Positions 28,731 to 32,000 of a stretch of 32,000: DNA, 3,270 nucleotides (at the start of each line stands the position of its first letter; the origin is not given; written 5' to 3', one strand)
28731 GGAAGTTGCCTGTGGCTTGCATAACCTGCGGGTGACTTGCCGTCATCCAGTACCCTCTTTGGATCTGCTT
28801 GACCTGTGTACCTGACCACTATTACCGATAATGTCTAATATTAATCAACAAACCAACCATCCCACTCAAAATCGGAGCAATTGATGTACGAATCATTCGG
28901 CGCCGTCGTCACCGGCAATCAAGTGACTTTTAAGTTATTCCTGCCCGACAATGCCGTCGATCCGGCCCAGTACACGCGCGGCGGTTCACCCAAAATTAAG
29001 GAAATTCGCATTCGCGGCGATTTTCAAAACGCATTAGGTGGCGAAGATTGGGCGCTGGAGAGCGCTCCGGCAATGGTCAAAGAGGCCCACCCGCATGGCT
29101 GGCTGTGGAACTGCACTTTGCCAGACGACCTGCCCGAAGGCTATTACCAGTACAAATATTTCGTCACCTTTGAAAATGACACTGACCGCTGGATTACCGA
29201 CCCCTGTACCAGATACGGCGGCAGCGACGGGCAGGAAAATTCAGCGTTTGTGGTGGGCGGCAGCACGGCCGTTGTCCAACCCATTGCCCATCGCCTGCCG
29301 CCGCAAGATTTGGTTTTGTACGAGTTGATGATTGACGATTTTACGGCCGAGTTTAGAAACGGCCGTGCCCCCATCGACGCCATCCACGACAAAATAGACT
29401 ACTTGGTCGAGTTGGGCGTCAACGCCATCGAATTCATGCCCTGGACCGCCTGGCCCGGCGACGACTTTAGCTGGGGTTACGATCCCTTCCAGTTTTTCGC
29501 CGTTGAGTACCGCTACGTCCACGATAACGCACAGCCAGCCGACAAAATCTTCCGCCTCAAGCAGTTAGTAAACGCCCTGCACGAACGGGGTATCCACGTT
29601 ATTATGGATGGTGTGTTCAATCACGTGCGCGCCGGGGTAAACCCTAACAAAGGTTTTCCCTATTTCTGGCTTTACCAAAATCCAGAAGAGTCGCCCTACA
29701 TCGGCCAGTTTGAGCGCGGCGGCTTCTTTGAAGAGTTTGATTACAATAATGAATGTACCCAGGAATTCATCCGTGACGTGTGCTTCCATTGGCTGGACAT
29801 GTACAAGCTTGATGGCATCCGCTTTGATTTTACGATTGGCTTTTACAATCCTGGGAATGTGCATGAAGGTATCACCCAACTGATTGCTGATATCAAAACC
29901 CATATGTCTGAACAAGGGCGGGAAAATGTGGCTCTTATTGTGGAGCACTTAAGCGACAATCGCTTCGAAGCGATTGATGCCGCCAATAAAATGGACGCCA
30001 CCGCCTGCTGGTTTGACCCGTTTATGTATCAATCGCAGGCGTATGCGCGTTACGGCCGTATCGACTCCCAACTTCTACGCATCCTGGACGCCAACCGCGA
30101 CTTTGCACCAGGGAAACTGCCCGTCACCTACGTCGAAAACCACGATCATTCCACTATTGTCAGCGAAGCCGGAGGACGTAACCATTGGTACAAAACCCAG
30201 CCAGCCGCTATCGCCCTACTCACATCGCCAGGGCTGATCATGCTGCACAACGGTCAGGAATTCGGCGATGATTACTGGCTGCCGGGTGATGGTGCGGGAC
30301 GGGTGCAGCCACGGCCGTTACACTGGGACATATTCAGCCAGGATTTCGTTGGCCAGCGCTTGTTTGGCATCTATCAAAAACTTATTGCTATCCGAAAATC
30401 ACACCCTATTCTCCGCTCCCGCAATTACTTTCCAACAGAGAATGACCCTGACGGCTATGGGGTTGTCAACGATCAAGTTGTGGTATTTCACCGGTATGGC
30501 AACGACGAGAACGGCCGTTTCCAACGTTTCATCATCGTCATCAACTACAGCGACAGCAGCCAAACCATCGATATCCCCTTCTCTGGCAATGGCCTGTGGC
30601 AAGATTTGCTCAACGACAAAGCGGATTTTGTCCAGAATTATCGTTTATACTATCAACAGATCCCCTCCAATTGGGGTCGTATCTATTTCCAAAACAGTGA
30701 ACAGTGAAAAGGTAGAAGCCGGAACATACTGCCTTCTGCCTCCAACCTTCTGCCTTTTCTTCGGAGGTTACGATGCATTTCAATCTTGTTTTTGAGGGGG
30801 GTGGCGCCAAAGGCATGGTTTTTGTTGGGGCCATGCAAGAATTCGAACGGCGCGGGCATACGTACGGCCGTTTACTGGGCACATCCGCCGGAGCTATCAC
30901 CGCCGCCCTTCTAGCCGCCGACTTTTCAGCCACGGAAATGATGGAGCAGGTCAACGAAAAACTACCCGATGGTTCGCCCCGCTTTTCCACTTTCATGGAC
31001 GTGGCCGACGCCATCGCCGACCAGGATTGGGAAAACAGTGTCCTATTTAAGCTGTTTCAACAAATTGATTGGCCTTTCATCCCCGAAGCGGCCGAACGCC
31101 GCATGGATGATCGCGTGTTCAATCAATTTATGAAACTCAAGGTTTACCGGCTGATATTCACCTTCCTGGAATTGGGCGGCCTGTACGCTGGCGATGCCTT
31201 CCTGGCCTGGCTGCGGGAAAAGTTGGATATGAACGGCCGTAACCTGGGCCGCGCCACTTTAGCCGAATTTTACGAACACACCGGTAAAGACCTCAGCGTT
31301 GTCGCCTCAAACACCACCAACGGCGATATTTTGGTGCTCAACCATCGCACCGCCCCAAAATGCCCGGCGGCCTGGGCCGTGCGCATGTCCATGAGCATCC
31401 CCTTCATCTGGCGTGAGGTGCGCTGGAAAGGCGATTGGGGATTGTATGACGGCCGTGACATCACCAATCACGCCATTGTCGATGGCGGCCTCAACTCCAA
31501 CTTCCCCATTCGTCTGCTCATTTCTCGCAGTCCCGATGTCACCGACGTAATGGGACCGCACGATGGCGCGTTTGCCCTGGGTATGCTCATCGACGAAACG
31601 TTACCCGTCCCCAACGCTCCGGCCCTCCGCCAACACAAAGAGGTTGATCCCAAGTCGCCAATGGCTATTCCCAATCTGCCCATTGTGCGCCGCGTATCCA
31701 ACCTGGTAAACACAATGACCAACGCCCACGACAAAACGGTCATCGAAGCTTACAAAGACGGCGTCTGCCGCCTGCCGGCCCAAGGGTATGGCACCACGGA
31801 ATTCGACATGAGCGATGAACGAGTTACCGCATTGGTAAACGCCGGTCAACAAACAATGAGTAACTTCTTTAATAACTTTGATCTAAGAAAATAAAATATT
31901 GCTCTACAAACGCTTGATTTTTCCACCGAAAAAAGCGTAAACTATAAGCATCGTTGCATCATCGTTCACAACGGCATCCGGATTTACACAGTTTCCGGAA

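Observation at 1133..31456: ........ behaves as a highly iterated palindrome: 47 exact copies in 32 kb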

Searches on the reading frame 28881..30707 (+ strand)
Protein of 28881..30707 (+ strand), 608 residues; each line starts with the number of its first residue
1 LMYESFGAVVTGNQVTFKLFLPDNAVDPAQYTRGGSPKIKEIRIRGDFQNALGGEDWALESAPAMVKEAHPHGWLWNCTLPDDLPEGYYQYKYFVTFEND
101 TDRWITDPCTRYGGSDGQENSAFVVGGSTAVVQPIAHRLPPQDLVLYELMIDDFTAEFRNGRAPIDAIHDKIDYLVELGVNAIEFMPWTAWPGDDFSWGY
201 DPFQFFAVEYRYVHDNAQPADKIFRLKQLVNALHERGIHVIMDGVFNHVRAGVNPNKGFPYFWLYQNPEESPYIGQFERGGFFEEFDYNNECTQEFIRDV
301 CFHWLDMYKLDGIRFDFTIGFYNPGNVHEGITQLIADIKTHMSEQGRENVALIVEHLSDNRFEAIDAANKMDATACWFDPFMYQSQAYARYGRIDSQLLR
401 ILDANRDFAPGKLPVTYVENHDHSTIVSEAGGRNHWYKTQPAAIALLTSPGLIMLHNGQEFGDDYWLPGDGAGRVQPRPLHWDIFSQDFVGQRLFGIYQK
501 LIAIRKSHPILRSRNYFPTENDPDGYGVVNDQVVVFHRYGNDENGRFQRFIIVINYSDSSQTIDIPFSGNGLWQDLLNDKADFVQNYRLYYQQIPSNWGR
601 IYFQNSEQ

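Call 38: search_protein_families(library=pfam, proteins=[window:28881-30707:+], max_evalue=0.001)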
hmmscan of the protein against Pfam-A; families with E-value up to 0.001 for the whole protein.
window:28881-30707:+ (608 aa): 2 families
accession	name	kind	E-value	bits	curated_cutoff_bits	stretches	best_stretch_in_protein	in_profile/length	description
PF00128.31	Alpha-amylase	-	2.2e-22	80.4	22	2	165-249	18-92/446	Alpha amylase, catalytic domain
PF02922.24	CBM_48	-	0.00012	22.7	22.4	0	67-109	43-82/83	Carbohydrate-binding module 48 (Isoamylase N-terminal domain)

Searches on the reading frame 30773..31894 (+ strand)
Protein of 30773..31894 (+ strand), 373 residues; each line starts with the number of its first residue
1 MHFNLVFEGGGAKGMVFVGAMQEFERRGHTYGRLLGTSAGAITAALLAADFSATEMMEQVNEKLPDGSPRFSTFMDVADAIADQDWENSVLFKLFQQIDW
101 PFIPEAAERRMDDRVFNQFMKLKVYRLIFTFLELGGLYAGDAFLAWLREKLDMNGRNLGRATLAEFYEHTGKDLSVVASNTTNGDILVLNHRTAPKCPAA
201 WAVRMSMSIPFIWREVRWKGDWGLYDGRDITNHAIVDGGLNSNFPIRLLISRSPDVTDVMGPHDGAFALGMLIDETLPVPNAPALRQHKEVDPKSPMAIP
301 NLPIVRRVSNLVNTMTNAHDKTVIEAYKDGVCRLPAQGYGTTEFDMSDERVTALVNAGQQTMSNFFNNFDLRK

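Call 9: find_encoding_contigs(protein=window:30773-31894:+, flank=10000, max_places=6)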
Protein window:30773-31894:+ (373 aa): no gene with exactly this product is on record in the collection.

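Call 38: search_protein_families(library=pfam, proteins=[window:30773-31894:+], max_evalue=0.001)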
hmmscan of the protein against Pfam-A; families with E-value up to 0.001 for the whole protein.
window:30773-31894:+ (373 aa): 1 family
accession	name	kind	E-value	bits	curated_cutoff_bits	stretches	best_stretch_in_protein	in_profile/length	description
PF01734.28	Patatin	-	4e-25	89.6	27.7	1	5-250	1-191/191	Patatin-like phospholipase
